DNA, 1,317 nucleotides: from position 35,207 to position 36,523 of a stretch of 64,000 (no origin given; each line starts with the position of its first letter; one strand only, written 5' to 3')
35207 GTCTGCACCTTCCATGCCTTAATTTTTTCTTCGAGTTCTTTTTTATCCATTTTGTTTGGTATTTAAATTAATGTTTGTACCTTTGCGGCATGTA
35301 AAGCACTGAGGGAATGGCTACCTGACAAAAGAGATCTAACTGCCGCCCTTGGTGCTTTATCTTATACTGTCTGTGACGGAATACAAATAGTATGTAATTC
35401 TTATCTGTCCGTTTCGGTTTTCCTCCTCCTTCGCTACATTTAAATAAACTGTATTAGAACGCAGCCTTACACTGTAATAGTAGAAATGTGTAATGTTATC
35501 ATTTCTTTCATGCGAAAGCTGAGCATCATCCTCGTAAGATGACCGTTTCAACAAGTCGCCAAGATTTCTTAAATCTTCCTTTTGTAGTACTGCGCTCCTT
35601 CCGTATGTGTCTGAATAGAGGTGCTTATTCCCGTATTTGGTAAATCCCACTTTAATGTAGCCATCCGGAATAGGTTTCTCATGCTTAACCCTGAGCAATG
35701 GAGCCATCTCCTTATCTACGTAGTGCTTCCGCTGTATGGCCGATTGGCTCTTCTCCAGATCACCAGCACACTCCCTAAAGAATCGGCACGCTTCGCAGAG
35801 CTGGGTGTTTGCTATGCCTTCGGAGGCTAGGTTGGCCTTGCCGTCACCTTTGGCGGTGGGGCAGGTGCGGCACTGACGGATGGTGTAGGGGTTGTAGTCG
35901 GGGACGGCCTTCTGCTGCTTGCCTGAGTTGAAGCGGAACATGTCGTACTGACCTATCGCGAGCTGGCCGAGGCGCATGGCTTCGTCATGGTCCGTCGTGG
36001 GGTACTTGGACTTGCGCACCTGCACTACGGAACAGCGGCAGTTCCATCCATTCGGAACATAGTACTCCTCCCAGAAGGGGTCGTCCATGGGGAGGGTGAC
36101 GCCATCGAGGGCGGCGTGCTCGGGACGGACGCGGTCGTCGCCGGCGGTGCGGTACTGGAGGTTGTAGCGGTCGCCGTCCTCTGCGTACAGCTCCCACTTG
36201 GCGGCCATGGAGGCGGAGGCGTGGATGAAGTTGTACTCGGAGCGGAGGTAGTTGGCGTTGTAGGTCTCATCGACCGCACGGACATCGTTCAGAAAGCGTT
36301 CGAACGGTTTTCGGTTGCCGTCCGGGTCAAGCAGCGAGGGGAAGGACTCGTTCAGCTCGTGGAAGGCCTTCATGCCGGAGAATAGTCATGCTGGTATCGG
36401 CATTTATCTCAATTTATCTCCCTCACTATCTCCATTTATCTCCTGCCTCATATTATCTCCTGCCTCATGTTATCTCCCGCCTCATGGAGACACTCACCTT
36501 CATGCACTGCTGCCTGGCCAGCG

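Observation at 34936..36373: MuF-domain protein with a compositionally foreign C-terminal module plus a downstream small ORF: candidate MuF polymorphic toxin-immunity cassette in Bacteroidota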

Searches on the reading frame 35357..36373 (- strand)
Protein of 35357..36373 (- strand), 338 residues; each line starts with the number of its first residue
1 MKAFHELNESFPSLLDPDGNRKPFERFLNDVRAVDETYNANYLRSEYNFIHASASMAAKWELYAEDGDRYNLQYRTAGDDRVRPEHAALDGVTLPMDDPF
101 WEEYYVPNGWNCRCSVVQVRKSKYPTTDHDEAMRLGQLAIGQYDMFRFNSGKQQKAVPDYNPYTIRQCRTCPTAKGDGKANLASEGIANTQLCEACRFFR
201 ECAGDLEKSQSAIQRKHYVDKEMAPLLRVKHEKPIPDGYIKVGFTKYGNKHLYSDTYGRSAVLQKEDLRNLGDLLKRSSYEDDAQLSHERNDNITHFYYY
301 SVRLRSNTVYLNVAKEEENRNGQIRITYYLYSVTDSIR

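Call 3: search_protein_families(library=pfam, proteins=[window:35357-36373:-], max_evalue=0.01)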
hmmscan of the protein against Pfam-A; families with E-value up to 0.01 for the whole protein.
window:35357-36373:- (338 aa): 2 families
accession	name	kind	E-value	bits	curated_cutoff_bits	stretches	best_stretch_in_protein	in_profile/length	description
PF04233.19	Phage_Mu_F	-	8.4e-16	59.2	29.6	1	29-116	22-111/112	Phage Mu protein F like protein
PF18798.6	LPD3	-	0.003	18.2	27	1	240-323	30-111/114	Large polyvalent protein-associated domain 3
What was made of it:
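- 36026..36289 (-): MuF / SPP1 gp7 core domain (aa 29-116). PF04233, E 8.4e-16, 59.2 bits (call 3).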

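Call 4: search_protein_families(library=phrogs, proteins=[window:35357-36373:-], max_evalue=0.01)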
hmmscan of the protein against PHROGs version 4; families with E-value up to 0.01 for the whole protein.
window:35357-36373:- (338 aa): 13 families
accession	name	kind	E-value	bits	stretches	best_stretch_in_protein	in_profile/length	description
phrog_19194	-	unknown function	1.8e-82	278.4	1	1-297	81-367/438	-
phrog_23416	-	unknown function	1.4e-73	249.4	1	1-213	58-269/459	-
phrog_220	-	head and packaging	6.2e-24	85.1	1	39-125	984-1071/1338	minor head protein and DNA pilot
phrog_28631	-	unknown function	2.4e-15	57.1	1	13-120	83-195/550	-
phrog_35074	-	unknown function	3.9e-15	55.9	1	3-209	514-713/890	-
phrog_324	-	head and packaging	7.4e-10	39.4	1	64-131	258-329/624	head morphogenesis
phrog_3517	-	head and packaging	3.9e-08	34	1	56-126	248-332/371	head morphogenesis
phrog_2662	-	head and packaging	6.3e-07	29.3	1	52-123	633-712/717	portal protein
phrog_6577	-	unknown function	1e-06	28.4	1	44-127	157-237/1066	-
phrog_2468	-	head and packaging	1e-05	26.2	1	53-125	195-278/303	head morphogenesis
phrog_595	-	head and packaging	1.3e-05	25.7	1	52-134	231-313/513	head maturation protease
phrog_115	-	head and packaging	0.0053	16.9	1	43-128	246-326/665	minor head protein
phrog_4728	-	head and packaging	0.0058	16.5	1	53-122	230-302/591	head morphogenesis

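Call 7: find_homologous_proteins(query=window:35357-36373:-, max_evalue=0.00001)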
Query window:35357-36373:- (338 aa): 4407 proteins with E <= 0.00001 among 5285 candidates; the best 120 are listed.
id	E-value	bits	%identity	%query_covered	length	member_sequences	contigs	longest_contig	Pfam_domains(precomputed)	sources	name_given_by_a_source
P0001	6.1e-233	790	100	100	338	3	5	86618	PF04233.20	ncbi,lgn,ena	-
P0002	2.5e-161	555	73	99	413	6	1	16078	PF18798.7,PF04233.20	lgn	-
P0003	6.4e-160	550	71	99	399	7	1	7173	PF18798.7,PF04233.20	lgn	-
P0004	1.4e-159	549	71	99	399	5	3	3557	PF18798.7,PF04233.20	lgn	-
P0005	3.9e-146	505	66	99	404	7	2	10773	PF18798.7,PF04233.20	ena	-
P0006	3.9e-146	505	66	99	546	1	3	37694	PF04233.20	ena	-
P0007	3.1e-145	502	65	99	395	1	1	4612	PF04233.20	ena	-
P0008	4.9e-145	501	66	99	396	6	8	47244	PF04233.20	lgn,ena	-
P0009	8.2e-145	500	65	99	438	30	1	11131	PF04233.20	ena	-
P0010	9.5e-145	500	65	99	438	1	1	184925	PF04233.20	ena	-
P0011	1.0e-144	500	65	99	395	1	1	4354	PF04233.20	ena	-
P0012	1.2e-144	500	65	99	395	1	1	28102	PF04233.20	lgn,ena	-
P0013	1.2e-144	500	65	99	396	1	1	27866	PF04233.20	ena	-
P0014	2.7e-144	499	65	99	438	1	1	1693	PF04233.20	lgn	-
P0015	2.8e-144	499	65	99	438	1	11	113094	PF04233.20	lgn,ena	-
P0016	2.8e-144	499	65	99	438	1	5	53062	PF04233.20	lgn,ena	-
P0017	2.8e-144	499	65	99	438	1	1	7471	PF04233.20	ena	-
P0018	3.1e-144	498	65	99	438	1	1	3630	PF04233.20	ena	-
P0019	3.1e-144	498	65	99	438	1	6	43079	PF04233.20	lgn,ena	-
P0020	4.5e-144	498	65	99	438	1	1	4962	PF04233.20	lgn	-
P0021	6.0e-144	497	65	99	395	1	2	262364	PF04233.20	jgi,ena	-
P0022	6.5e-144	497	64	99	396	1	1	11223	PF04233.20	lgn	-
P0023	8.4e-144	497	65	99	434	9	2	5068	PF04233.20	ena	-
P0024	1.1e-143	497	66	99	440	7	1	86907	PF04233.20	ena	-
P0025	1.2e-143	496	64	99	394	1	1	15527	PF04233.20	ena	-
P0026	1.3e-143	496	65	99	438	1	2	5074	PF04233.20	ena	-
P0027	1.3e-143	496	65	99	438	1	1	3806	PF04233.20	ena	-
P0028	1.4e-143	496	65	99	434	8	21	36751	PF04233.20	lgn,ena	-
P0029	1.4e-143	496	65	99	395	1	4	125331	PF04233.20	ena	-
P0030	4.9e-143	494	64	99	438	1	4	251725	PF04233.20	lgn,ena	-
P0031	5.7e-143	494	63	99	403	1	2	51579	PF04233.20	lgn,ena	-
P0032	5.9e-143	494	64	99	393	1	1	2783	PF04233.20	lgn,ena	-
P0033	5.9e-143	494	64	99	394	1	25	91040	PF04233.20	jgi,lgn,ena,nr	jgi:SPP1 gp7 family putative phage head morphogenesis protein|nr:MAG TPA: minor capsid component [Ca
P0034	5.9e-143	494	64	99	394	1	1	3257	PF04233.20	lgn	-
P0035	8.0e-143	494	65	99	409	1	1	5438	PF04233.20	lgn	-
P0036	8.4e-143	494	64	99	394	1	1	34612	PF04233.20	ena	-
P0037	1.1e-142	493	64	99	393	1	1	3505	PF04233.20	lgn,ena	-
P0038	1.1e-142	493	64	99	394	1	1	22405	PF04233.20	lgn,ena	-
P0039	1.1e-142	493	64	99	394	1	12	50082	PF04233.20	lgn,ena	-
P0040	1.2e-142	493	64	99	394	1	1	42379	PF04233.20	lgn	-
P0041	1.2e-142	493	64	99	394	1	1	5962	PF04233.20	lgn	-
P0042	1.5e-142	493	63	99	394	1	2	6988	PF04233.20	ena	-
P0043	1.6e-142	493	64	99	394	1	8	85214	PF04233.20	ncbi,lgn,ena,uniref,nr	ncbi:MAG: minor capsid protein [Prevotella pallens]|uniref:phage head morphogenesis protein n=1 Tax=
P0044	1.7e-142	493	64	99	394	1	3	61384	PF04233.20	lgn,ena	-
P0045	2.1e-142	492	63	99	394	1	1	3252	PF04233.20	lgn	-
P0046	3.7e-142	492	64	99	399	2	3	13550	PF18798.7,PF04233.20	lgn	-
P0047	3.7e-142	492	63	99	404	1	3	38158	PF04233.20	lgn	-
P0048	4.3e-142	491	63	99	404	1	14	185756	PF04233.20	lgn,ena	-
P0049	5.2e-142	491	64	99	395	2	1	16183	PF04233.20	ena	-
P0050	6.8e-142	491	64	99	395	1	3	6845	PF04233.20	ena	-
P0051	9.8e-142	490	63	99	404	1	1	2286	PF04233.20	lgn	-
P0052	1.6e-141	489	63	99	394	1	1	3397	PF04233.20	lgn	-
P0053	2.1e-141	489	63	99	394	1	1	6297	PF04233.20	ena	-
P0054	2.1e-141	489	64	99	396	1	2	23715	PF04233.20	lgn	-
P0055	2.2e-141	489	63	99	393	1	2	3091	PF04233.20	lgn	-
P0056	2.2e-141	489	63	99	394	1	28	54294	PF04233.20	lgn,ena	-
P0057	2.3e-141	489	64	99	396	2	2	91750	PF04233.20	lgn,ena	-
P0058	2.3e-141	489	64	99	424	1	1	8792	PF04233.20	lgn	-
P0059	2.5e-141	489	64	99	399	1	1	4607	PF18798.7,PF04233.20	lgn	-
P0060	2.6e-141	489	64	99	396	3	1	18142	PF04233.20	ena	-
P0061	3.3e-141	488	64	99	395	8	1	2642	PF04233.20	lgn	-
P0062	3.5e-141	488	63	99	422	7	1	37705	PF04233.20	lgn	-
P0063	3.7e-141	488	65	99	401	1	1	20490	PF04233.20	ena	-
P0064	6.3e-141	488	64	99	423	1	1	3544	PF04233.20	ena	-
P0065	7.9e-141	487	63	99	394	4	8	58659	PF04233.20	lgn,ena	-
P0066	8.0e-141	487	63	99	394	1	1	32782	PF04233.20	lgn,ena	-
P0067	9.6e-141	487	64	99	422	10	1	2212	PF04233.20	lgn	-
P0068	1.0e-140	487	64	99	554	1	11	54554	PF04233.20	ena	-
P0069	1.6e-140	486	64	99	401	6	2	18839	PF04233.20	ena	-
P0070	1.7e-140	486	65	99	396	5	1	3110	PF04233.20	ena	-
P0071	1.9e-140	486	64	99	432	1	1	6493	PF04233.20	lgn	-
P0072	5.8e-140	484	62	99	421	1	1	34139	PF04233.20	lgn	-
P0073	6.3e-140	484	63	99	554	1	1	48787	PF04233.20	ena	-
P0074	1.1e-139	483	63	100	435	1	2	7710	PF04233.20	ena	-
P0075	1.1e-139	483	62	100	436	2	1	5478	PF04233.20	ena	-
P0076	1.2e-139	483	64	99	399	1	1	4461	PF18798.7,PF04233.20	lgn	-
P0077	1.7e-139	483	64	99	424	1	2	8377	PF04233.20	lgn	-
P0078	1.9e-139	483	63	99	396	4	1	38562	PF04233.20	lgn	-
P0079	3.9e-139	482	63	99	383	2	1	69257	PF04233.20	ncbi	ncbi:MAG: phage minor head protein [Prevotella sp.]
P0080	4.6e-139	481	63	99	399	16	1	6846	PF18798.7,PF04233.20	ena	-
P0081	8.6e-139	480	63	99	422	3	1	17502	PF04233.20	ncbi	-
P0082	1.1e-138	480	63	99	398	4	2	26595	PF04233.20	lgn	-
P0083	1.1e-138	480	63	99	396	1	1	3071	PF04233.20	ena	-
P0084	1.1e-138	480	63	99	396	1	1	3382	PF04233.20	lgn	-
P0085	1.2e-138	480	62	99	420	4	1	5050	PF04233.20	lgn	-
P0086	1.2e-138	480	63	99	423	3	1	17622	PF04233.20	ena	-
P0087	1.5e-138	480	63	99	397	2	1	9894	PF04233.20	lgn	-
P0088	1.8e-138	479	63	99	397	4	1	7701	PF04233.20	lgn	-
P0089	2.0e-138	479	63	99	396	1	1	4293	PF04233.20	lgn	-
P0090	2.2e-138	479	62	99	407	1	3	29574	PF04233.20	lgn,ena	-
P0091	2.2e-138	479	64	99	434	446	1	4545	PF04233.20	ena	-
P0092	2.9e-138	479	63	100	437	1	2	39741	PF04233.20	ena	-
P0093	2.9e-138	479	63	100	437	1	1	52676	PF04233.20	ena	-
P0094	3.3e-138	479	62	99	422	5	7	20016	PF04233.20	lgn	-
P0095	3.5e-138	479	62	99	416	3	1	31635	PF18798.7,PF04233.20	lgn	-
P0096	3.7e-138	478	62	99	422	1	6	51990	PF04233.20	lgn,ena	-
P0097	5.4e-138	478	63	99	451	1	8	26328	PF04233.20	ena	-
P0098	5.6e-138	478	62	99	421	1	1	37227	PF04233.20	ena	-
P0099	7.8e-138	477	63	99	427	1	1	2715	PF18798.7,PF04233.20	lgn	-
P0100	8.0e-138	477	63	99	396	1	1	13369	PF04233.20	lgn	-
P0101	8.0e-138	477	63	99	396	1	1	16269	PF04233.20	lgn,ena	-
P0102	8.6e-138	477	61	99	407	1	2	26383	PF04233.20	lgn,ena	-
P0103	8.6e-138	477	63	99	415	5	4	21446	PF04233.20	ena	-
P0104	1.1e-137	477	63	99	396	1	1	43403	PF04233.20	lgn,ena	-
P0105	1.2e-137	477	62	99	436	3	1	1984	PF04233.20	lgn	-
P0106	1.5e-137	476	62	99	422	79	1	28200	PF04233.20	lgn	-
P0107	2.5e-137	476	63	99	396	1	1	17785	PF04233.20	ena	-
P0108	2.6e-137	476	62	100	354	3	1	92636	PF04233.20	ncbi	-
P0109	2.7e-137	476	62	99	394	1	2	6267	PF04233.20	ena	-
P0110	2.8e-137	476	62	100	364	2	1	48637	PF04233.20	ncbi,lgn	-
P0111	3.6e-137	475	62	99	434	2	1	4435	PF04233.20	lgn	-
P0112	4.1e-137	475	62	99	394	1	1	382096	PF04233.20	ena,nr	nr:MAG TPA: minor capsid component [Caudoviricetes sp.]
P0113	5.2e-137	475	62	99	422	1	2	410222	PF04233.20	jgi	jgi:hypothetical protein bfra3_16173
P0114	5.2e-137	475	62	99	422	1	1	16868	PF04233.20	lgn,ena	-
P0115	5.2e-137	475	63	99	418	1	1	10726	PF04233.20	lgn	-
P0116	6.0e-137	474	61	99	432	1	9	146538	PF04233.20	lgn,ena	-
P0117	6.1e-137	474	61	99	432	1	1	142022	PF04233.20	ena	-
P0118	6.2e-137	474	62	99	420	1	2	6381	PF04233.20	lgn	-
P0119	6.3e-137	474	62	99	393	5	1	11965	PF04233.20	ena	-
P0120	6.5e-137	474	61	99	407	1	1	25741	PF04233.20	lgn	-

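Call 8: search_dna_similar(query=window:35357-36373:-, collection=phages, mode=protein, max_rows=30)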
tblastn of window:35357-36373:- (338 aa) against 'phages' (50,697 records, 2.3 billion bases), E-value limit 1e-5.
Records with a match: 122; places in all: 122; records where one place covers at least 80% of the query: 0.
Best place of each record, by identity: 60-80% 1; <60% 121.
By first word of the organism name: Bacteroides 21; Bacteriophage 16; Burkholderia 13; Flavobacterium 12; Porphyromonas 10; Escherichia 8; Ralstonia 6; Yersinia 5; Stenotrophomonas 3; Klebsiella 3; and 17 more.
By host as written in the record: - 28; Burkholderia sp. 7; Ralstonia solanacearum 5; Flavobacterium sp. LMO8 5; Yersinia pestis EV76-CN 4; Escherichia coli 3; Helicobacter pullorum 3; Winograskyella sp. HaHa_3_26 2; and 54 more.
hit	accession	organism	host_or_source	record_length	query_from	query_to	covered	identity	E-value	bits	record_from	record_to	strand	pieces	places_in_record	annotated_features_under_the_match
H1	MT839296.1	Bacteriophage sp.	human fecal samples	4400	1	203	60%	62.0%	6e-84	281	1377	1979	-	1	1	record has no annotation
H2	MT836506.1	Bacteriophage sp.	human fecal samples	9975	1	226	67%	49.6%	6e-60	213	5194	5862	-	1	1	record has no annotation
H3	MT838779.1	Bacteriophage sp.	human fecal samples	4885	1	204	60%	54.9%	3e-66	231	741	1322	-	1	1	record has no annotation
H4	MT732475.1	Winogradskyella phage Peternella_1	Winograskyella sp. HaHa_3_26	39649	2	134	39%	42.5%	2e-25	113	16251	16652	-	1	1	head morphogenesis protein /portal protein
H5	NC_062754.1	Winogradskyella phage Peternella_1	Winograskyella sp. HaHa_3_26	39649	2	134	39%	42.5%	2e-25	113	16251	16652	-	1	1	head morphogenesis protein /portal protein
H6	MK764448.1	Flavobacterium phage FPSV-S27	Flavobacterium psychrophilum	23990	2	152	45%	34.2%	8e-20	96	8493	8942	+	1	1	hypothetical protein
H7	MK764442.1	Flavobacterium phage FPSV-S1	Flavobacterium psychrophilum F026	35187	2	152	45%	34.2%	8e-20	96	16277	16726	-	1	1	hypothetical protein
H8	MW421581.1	Flavobacterium phage FPSV-S4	Flavobacterium psychrophilum strain ...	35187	2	152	45%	34.2%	8e-20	96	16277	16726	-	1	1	record has no annotation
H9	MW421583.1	Flavobacterium phage FPSV-F8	Flavobacterium psychrophilum strain ...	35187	2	152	45%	34.2%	8e-20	96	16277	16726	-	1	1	record has no annotation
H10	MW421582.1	Flavobacterium phage FPSV-S8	Flavobacterium psychrophilum strain ...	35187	2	152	45%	34.2%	8e-20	96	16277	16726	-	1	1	record has no annotation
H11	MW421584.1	Flavobacterium phage FPSV-D3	Flavobacterium psychrophilum strain ...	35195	2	152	45%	34.2%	8e-20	96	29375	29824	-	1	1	record has no annotation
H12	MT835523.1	Bacteriophage sp.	human fecal samples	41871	2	127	37%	40.9%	2e-23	107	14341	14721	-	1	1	record has no annotation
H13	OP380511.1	Chromohalobacter phage YPCBV-1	-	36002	73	227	46%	30.7%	8e-11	69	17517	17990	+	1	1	hypothetical protein | virion morphogenesis protein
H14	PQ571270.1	Bacteroides phage BKO1-TP4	Bacteroides koreensis HM3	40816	14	164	45%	30.3%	4e-12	73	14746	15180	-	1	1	Mu protein F like protein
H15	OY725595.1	Bacteroides phage p00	-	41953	14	164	45%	30.3%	4e-12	73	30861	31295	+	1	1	hypothetical protein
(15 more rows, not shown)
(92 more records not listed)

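Call 11: find_encoding_contigs(protein=P0001, flank=10000, max_places=5)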
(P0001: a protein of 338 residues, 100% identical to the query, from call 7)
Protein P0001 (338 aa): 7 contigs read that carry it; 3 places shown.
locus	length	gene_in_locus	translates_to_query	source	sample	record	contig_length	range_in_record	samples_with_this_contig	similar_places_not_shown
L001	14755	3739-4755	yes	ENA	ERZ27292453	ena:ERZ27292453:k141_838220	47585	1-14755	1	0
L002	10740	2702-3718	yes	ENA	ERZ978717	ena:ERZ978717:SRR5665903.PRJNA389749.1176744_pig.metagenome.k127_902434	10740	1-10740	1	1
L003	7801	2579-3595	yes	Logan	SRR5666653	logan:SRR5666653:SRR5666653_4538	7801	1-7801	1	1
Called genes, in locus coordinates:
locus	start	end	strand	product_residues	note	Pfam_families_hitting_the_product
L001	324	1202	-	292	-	-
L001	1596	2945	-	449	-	-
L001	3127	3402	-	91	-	-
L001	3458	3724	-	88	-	-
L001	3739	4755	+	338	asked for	PF04233:Phage_Mu_F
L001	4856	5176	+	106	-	-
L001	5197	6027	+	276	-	-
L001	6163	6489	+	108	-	PF18291:HU-HIG, PF00216:Bac_DNA_binding (weak)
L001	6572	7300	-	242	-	PF12762:DDE_Tnp_IS1595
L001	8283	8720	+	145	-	PF00717:Peptidase_S24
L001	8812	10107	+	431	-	PF00817:IMS, PF11799:IMS_C, PF13438:DUF4113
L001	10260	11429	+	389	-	PF00112:Peptidase_C1 (weak), PF03051:Peptidase_C1_2 (weak)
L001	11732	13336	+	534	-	PF03577:Peptidase_C69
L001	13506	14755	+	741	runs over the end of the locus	PF00930:DPPIV_N, PF20434:BD-FAE (faint), PF00326:Peptidase_S9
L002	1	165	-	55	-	?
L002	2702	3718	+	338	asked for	PF04233:Phage_Mu_F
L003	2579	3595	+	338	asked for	PF04233:Phage_Mu_F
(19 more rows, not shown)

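Call 12: find_encoding_contigs(protein=P0005, flank=10000, max_places=3)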
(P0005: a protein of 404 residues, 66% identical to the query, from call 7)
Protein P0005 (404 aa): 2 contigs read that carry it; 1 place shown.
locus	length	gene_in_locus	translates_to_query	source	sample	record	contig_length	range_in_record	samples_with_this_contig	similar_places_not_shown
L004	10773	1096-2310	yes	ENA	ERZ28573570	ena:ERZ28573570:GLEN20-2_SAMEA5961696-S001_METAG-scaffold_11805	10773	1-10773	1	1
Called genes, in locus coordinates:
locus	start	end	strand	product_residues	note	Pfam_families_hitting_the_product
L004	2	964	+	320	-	?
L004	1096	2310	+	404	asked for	PF04233:Phage_Mu_F, PF18798:LPD3 (faint)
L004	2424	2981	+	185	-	PF05069:Phage_tail_S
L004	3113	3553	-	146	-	-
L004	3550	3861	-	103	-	-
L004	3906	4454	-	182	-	PF07352:Phage_Mu_Gam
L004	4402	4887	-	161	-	-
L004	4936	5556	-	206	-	PF13481:AAA_25 (weak)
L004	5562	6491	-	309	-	PF13401:AAA_22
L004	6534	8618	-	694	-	-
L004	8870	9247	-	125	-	-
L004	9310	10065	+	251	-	PF00717:Peptidase_S24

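Call 13: find_encoding_contigs(protein=P0002, flank=10000, max_places=3)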
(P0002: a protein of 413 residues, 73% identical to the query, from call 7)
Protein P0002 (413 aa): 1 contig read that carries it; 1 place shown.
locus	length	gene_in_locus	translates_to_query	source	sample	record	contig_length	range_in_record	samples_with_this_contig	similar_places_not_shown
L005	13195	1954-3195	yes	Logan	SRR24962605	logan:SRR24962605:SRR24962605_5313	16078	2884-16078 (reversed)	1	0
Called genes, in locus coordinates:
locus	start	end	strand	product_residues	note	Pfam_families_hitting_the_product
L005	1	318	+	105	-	?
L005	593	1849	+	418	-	PF06074:Portal_Mu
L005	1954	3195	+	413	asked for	PF04233:Phage_Mu_F, PF18798:LPD3 (faint)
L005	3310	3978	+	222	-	-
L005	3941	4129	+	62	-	-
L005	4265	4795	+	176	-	PF18291:HU-HIG, PF00216:Bac_DNA_binding (weak)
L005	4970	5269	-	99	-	-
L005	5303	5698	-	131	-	-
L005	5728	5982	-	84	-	-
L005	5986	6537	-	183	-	PF05069:Phage_tail_S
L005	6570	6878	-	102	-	-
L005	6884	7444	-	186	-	PF07352:Phage_Mu_Gam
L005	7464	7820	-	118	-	-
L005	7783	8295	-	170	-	-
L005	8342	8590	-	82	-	-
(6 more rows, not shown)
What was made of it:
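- Mu-like context of relatives: Portal_Mu, Mu Gam, AAA_22 and a ~690-aa gene I read, from its position, as the transposase (calls 12, 13).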
